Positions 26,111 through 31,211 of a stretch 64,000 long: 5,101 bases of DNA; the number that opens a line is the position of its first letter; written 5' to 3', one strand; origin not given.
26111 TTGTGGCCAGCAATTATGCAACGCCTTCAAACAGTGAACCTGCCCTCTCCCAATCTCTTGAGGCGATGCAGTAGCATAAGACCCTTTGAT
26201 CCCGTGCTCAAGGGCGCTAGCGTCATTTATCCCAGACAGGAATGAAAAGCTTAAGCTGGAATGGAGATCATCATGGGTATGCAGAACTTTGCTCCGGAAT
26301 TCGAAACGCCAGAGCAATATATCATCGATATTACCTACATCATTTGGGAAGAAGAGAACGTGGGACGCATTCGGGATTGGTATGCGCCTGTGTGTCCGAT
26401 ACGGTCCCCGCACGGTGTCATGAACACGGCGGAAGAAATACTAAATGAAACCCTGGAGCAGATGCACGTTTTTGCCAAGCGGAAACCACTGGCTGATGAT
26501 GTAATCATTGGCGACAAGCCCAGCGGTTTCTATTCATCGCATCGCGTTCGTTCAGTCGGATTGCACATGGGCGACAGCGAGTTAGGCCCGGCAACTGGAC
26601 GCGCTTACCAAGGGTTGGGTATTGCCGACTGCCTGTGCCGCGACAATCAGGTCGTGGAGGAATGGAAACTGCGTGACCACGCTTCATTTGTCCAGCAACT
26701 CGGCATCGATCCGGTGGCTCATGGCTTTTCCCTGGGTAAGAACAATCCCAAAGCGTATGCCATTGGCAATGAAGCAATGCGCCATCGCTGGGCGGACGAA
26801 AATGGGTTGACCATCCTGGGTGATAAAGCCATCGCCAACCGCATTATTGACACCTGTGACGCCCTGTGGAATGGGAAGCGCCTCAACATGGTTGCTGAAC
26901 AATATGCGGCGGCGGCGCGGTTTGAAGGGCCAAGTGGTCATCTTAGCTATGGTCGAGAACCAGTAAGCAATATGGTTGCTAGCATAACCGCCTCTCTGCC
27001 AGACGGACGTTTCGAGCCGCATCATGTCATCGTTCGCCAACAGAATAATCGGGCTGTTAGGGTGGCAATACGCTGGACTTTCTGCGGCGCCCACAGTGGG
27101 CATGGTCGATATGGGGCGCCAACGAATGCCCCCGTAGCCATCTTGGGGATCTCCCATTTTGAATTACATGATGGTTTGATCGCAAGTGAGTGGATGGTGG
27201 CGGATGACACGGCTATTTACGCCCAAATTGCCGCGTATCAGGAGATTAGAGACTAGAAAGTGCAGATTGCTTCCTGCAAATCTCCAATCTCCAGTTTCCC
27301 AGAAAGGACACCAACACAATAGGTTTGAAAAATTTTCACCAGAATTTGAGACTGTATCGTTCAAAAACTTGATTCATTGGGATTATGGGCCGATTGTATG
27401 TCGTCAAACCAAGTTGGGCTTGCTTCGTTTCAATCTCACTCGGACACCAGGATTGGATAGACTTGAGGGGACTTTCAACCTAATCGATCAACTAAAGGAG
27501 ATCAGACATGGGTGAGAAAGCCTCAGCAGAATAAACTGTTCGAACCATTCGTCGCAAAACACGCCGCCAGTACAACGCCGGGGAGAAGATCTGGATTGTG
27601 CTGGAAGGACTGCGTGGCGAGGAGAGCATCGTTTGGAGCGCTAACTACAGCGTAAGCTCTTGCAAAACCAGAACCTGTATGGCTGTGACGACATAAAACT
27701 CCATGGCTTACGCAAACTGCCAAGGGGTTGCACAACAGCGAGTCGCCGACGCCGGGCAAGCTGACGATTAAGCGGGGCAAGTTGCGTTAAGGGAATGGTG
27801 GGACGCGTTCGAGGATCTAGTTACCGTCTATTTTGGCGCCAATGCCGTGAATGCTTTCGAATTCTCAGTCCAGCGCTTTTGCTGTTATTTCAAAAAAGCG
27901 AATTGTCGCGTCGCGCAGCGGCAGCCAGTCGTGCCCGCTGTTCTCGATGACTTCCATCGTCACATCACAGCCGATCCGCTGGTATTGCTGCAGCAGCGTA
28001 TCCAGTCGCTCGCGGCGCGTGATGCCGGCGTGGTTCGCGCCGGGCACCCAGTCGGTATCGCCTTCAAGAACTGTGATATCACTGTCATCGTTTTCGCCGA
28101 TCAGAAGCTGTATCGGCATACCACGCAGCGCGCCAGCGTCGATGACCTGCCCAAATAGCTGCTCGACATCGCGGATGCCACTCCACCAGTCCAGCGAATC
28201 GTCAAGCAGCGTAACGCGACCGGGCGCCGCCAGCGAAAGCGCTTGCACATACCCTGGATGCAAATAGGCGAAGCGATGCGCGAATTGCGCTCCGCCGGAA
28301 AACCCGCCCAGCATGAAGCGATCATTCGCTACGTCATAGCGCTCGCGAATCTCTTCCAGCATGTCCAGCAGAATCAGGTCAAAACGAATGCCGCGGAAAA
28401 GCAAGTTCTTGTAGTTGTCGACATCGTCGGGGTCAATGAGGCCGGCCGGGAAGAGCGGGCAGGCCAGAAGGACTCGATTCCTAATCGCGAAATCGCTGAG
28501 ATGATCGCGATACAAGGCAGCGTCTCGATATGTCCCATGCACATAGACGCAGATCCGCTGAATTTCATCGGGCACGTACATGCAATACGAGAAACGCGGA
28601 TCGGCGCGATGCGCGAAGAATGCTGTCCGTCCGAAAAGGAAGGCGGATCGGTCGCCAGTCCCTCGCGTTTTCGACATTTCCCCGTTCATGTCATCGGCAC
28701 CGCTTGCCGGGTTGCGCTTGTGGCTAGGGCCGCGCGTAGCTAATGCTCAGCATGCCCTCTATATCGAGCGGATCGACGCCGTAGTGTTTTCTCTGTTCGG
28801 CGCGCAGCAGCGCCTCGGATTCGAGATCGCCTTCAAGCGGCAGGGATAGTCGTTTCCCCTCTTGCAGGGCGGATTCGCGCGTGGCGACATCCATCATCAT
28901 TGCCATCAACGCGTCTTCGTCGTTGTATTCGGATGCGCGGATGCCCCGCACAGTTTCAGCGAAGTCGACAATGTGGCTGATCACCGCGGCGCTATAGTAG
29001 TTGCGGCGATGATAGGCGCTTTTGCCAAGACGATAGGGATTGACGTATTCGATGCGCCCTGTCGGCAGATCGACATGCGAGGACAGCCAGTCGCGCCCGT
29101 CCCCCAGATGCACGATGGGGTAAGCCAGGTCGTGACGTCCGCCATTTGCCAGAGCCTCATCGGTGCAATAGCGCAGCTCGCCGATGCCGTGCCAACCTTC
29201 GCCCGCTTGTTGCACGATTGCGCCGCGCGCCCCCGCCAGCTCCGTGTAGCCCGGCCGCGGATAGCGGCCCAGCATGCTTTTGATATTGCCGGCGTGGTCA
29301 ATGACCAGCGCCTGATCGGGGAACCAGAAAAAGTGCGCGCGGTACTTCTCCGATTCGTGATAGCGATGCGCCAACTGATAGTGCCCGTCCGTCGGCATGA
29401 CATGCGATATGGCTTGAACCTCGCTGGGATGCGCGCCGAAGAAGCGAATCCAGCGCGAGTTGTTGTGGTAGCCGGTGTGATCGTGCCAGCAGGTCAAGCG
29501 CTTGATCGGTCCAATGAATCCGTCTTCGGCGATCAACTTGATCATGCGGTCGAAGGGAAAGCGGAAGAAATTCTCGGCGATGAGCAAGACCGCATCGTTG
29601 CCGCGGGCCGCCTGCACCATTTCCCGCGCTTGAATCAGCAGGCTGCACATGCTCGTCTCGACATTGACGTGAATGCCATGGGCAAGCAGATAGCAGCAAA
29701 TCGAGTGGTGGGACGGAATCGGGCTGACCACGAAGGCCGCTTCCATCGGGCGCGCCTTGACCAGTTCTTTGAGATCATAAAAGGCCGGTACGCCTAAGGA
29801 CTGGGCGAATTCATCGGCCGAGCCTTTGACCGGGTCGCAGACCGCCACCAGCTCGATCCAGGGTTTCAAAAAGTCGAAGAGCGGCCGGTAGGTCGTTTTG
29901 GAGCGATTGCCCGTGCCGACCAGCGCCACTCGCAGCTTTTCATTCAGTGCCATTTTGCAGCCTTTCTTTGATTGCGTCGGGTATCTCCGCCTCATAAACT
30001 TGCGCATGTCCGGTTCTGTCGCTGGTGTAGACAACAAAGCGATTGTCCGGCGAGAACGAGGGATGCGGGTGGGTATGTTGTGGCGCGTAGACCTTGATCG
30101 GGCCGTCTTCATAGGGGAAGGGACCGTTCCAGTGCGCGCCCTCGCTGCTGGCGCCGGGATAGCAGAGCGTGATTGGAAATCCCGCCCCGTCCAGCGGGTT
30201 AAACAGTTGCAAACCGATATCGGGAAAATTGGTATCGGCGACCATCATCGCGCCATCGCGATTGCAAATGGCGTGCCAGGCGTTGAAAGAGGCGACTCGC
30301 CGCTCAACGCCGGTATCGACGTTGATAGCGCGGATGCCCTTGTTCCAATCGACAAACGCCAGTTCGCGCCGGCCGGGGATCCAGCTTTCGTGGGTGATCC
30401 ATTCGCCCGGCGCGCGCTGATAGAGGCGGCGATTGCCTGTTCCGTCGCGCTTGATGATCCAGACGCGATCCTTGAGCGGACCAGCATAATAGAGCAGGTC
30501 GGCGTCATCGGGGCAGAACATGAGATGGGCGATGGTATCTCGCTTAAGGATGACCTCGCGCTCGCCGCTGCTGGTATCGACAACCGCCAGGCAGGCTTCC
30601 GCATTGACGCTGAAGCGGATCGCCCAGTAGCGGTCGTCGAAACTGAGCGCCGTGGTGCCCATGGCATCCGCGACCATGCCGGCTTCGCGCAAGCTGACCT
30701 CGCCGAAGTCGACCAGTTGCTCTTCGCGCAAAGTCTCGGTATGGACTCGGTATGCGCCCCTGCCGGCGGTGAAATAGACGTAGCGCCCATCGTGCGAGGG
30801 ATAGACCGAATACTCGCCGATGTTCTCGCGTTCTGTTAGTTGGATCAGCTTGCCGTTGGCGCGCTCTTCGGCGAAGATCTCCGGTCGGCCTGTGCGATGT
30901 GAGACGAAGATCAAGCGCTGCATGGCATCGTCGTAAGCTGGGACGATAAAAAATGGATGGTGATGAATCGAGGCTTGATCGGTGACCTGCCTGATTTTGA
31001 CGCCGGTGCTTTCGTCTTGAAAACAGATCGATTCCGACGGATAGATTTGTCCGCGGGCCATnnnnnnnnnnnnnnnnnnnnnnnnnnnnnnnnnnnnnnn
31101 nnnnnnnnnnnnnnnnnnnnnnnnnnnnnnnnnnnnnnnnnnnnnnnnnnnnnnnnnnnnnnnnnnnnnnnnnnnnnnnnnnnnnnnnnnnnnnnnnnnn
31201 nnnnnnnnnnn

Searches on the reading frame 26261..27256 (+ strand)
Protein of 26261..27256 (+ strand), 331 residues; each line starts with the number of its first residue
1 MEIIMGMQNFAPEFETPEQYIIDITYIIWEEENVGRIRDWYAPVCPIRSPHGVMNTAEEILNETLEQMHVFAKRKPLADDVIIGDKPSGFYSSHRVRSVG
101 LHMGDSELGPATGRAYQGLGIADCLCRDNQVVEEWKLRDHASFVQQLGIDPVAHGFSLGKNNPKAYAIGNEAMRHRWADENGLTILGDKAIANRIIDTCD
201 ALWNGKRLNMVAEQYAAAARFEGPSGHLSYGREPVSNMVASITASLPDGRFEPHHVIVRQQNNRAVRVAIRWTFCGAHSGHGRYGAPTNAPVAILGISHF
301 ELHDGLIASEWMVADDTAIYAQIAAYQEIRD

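Call 8: search_protein_families(library=pfam, proteins=[window:26261-27256:+], max_evalue=0.001)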
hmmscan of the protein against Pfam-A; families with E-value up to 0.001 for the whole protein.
window:26261-27256:+ (331 aa): 2 families
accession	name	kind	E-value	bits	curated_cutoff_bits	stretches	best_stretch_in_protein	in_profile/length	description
PF07366.18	SnoaL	-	3.9e-17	62.7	28.4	1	195-323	3-126/126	SnoaL-like polyketide cyclase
PF12680.13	SnoaL_2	-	1.8e-12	48.2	27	1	202-309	7-101/102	SnoaL-like domain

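Call 10: search_protein_families(library=ncbifam, proteins=[window:26261-27256:+], max_evalue=0.001)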
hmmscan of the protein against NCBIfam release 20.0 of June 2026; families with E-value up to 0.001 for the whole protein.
window:26261-27256:+ (331 aa): 1 family
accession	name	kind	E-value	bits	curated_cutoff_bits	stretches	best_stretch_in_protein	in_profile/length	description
TIGR02096.1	TIGR02096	subfamily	8.3e-08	32.6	97.1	1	202-324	10-129/129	ketosteroid isomerase-related protein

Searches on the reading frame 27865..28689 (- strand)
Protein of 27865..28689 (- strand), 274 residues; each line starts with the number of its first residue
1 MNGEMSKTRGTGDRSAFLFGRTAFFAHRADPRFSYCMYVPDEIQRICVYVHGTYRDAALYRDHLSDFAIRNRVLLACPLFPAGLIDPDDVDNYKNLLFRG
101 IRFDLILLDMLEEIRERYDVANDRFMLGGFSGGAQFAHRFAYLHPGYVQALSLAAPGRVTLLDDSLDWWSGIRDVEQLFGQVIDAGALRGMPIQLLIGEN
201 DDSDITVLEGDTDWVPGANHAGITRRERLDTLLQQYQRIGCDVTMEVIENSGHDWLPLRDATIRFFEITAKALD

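Call 8: search_protein_families(library=pfam, proteins=[window:27865-28689:-], max_evalue=0.001)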
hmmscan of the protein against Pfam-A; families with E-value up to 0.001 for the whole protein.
window:27865-28689:- (274 aa): 0 families

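Call 10: search_protein_families(library=ncbifam, proteins=[window:27865-28689:-], max_evalue=0.001)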
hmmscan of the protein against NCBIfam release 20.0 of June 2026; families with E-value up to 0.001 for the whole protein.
window:27865-28689:- (274 aa): 1 family
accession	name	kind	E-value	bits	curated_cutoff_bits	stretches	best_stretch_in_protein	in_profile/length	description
NF050058.1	e_dPHAscl_type1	hypoth_equivalog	0.00042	19.9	150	1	35-157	10-138/276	extracellular catalytic domain type 1 short-chain-length polyhydroxyalkanoate depolymerase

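Call 53: search_solved_structures(query=window:27865-28689:-, max_evalue=1)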
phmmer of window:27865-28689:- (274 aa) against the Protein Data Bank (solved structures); distinct sequences matched with E-value up to 1: 3.
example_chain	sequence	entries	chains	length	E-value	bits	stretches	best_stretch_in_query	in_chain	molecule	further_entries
9o7u_A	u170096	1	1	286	1.2e-06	31.2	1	46-237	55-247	Poly(Aspartic acid) hydrolase-1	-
6ve6_A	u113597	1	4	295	4.3e-05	26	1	34-205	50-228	Poly(Aspartic acid) hydrolase-1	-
3d0k_A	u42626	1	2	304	0.00058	22.3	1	38-174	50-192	Putative poly(3-hydroxybutyrate) depolymerase LpqC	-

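Call 55: search_protein_families(library=pfam, proteins=[window:27865-28689:-], max_evalue=1)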
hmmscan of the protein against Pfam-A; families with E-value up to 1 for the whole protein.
window:27865-28689:- (274 aa): 0 families

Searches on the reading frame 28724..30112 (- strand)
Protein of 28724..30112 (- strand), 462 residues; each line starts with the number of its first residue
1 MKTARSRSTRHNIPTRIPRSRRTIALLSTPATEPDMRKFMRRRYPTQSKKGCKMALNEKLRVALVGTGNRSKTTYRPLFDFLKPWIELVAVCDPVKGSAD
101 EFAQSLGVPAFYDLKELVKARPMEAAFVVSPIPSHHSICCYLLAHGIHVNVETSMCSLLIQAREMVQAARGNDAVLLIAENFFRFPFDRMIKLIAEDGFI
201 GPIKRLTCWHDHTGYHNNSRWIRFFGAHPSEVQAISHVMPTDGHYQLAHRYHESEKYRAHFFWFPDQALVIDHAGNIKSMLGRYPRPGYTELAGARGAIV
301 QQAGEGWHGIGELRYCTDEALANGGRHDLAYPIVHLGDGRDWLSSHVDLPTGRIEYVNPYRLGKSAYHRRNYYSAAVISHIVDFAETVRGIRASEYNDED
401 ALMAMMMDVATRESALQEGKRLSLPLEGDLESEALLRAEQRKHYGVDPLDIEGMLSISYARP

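Call 8: search_protein_families(library=pfam, proteins=[window:28724-30112:-], max_evalue=0.001)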
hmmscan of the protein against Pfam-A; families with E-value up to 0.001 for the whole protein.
window:28724-30112:- (462 aa): 1 family
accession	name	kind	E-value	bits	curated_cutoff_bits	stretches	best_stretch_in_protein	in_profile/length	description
PF01408.29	GFO_IDH_MocA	-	2.5e-17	64.1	24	1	60-177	1-117/120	Oxidoreductase family, NAD-binding Rossmann fold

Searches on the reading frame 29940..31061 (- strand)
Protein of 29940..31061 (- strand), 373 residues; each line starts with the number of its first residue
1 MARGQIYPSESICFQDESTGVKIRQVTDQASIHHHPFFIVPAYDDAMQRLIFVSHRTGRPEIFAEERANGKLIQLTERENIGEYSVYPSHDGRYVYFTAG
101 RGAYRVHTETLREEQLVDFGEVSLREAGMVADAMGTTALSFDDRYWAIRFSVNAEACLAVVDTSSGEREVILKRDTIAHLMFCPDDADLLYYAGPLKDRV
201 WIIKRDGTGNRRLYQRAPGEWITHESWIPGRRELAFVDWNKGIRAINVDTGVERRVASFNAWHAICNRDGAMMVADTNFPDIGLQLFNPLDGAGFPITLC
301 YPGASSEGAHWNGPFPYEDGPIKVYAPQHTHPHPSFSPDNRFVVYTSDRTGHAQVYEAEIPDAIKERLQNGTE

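Call 9: search_protein_families(library=pfam, proteins=[window:29940-31061:-], max_evalue=0.001)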
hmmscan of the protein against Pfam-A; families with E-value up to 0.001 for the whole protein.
window:29940-31061:- (373 aa): 2 families
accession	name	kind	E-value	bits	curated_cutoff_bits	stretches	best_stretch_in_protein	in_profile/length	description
PF14583.12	Pectate_lyase22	-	5.6e-26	91.6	30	1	1-363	1-385/386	Oligogalacturonate lyase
PF07676.18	PD40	-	1e-08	35.3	20.9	1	334-356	14-37/38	WD40-like Beta Propeller Repeat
